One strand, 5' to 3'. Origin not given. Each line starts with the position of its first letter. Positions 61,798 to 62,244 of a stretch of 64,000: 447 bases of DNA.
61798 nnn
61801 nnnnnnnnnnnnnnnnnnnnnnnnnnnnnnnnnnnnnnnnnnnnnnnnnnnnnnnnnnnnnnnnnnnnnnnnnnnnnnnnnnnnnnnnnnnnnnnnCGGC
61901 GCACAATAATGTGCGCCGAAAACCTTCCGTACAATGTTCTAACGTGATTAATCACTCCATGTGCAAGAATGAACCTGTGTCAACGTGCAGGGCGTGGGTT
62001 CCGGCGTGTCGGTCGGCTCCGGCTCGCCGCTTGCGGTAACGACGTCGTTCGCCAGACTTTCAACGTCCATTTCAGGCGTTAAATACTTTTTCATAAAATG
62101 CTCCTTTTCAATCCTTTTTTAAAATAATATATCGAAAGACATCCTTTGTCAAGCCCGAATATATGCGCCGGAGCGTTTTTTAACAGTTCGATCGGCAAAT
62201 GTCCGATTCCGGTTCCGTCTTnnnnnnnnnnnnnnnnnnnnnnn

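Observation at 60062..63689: Precursor architecture: near-identical leader, Pro/Thr/Glu linker ending in TPC, hypervariable aromatic core; two peptides absent from the ORF track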

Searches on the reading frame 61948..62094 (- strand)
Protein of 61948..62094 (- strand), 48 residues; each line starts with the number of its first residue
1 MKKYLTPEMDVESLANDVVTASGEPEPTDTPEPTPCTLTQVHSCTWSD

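Call 3: search_protein_families(library=ncbifam, proteins=[window:61948-62094:-], max_evalue=0.01)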
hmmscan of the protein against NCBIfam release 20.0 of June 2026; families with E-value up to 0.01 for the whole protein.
window:61948-62094:- (48 aa): 0 families

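Call 4: search_protein_families(library=pfam, proteins=[window:61948-62094:-], max_evalue=0.01)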
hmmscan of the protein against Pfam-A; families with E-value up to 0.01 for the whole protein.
window:61948-62094:- (48 aa): 0 families

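Call 16: search_protein_families(library=ncbifam, proteins=[window:61951-62094:-], max_evalue=10)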
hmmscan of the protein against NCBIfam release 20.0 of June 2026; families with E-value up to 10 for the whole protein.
seq(48 aa): 1 family
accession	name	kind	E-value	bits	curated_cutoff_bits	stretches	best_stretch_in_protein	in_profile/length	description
NF003372.0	PRK04447.1-5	equivalog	0.011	14.5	306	1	4-40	48-84/350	hypothetical protein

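Call 73: search_protein_representatives(alignment_id=A3)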
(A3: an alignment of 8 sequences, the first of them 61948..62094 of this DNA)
Query: 8 sequences, 49 profile positions. Proteins with E-value up to 0.001 (for the whole library): 32; up to 1e-10: 3; up to 1e-30: 0. The best 32 are listed.
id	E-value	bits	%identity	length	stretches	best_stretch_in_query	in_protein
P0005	9.8e-26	105.3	-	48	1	1-49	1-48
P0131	1.4e-17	79.1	-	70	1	1-49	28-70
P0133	1.6e-15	72.5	-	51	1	1-34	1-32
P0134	5.5e-10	54.8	-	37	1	1-49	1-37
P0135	9.6e-10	54.1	-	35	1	1-48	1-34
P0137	2.0e-05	40.3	-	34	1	1-31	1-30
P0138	2.6e-05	39.9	-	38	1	1-34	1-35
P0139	2.9e-05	39.7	-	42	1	1-27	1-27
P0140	3.5e-05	39.5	-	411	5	28-45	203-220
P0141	4.3e-05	39.2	-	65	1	1-44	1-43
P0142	5.9e-05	38.7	-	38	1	1-23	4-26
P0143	6.7e-05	38.6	-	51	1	1-32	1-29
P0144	1.2e-04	37.7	-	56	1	1-35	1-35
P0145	1.6e-04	37.4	-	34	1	1-32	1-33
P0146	2.0e-04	37.1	-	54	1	1-31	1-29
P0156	7.3e-04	35.2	-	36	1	1-32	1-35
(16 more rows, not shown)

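Call 75: find_encoding_contigs(protein=P0156, flank=6000, max_places=3)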
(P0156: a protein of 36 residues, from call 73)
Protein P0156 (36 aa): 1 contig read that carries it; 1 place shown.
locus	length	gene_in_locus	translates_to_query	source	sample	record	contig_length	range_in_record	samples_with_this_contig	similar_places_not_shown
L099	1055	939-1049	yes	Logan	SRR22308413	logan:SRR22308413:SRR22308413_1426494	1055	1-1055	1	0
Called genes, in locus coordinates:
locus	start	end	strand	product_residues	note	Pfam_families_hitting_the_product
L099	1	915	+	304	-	?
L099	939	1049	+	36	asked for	-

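Call 76: find_encoding_contigs(protein=P0138, flank=6000, max_places=3)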
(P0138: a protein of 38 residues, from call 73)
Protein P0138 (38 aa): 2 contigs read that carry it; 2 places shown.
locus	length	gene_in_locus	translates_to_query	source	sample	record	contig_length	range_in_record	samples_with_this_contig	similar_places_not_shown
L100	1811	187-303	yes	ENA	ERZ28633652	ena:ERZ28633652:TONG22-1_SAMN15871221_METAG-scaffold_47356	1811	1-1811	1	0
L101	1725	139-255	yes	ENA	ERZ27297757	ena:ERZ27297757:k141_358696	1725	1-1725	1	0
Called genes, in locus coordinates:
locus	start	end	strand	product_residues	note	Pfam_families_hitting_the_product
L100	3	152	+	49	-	?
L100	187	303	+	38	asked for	-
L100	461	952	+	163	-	-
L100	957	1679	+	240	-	PF27840:ScmC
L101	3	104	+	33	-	?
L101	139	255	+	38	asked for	-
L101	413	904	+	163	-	-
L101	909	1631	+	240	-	PF27840:ScmC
